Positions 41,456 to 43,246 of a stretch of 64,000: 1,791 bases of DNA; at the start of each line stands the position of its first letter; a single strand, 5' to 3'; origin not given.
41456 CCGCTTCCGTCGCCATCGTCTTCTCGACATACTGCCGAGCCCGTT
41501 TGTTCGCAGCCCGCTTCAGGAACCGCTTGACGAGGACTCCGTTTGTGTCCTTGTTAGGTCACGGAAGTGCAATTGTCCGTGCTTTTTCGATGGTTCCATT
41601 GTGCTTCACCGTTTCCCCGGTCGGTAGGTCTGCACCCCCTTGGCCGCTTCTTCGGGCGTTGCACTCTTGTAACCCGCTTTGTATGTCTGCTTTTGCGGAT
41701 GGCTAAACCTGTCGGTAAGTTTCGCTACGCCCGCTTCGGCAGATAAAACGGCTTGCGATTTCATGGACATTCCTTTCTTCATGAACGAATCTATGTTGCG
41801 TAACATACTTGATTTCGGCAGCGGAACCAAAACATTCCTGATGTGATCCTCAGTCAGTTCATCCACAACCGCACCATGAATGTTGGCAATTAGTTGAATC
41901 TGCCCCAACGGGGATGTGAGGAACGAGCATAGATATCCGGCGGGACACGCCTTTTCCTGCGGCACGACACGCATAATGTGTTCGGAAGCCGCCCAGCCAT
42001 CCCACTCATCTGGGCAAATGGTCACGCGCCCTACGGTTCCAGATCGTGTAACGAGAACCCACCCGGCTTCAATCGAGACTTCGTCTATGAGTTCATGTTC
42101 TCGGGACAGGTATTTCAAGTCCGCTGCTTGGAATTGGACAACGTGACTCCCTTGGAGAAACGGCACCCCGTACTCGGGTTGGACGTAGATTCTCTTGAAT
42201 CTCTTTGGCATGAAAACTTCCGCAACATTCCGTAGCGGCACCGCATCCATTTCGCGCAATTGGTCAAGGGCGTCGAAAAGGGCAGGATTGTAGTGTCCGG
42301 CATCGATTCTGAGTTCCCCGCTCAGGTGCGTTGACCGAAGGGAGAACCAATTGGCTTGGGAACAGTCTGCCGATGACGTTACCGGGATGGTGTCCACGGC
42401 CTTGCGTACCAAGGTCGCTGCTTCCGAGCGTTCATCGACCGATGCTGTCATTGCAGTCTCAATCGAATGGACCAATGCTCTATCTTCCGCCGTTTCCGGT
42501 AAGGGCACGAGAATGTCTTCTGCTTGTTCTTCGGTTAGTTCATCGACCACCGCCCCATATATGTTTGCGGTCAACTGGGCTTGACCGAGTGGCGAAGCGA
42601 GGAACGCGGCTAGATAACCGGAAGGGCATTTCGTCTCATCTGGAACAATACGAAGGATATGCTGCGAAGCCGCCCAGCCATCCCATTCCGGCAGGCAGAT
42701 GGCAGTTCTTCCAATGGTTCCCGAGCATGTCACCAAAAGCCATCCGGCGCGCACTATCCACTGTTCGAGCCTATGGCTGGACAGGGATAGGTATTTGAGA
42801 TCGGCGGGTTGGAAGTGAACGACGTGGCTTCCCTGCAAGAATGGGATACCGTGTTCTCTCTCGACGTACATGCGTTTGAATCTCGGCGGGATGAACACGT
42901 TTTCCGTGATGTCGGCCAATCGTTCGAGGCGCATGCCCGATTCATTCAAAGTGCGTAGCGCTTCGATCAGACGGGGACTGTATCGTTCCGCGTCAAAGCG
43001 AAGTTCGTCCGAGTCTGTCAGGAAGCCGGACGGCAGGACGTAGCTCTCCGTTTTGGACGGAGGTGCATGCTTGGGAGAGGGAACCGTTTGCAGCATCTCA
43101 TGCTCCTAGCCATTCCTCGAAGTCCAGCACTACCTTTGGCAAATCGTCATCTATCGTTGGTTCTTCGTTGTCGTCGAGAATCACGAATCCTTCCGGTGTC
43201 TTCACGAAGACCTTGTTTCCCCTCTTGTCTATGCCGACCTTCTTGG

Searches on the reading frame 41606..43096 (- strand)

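Call 22: search_protein_families(library=pfam, proteins=[window:41606-43096:-], max_evalue=0.00001)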
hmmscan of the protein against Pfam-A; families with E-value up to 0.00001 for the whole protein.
window:41606-43096:- (496 aa): 1 family
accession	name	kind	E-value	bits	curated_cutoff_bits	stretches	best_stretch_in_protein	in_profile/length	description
PF01420.25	Methylase_S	-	1.5e-09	38.7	22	0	284-429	5-139/168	Type I restriction modification DNA specificity domain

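Call 97: search_protein_families(library=phrogs, proteins=[window:41606-43096:-], max_evalue=0.01)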
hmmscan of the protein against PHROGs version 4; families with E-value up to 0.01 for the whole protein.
window:41606-43096:- (496 aa): 2 families
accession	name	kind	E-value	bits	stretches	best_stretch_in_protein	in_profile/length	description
phrog_2668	-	unknown function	1.9e-13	50.8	2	112-218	286-395/554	-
phrog_4207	-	unknown function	0.0012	19.9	0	394-421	30-55/68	-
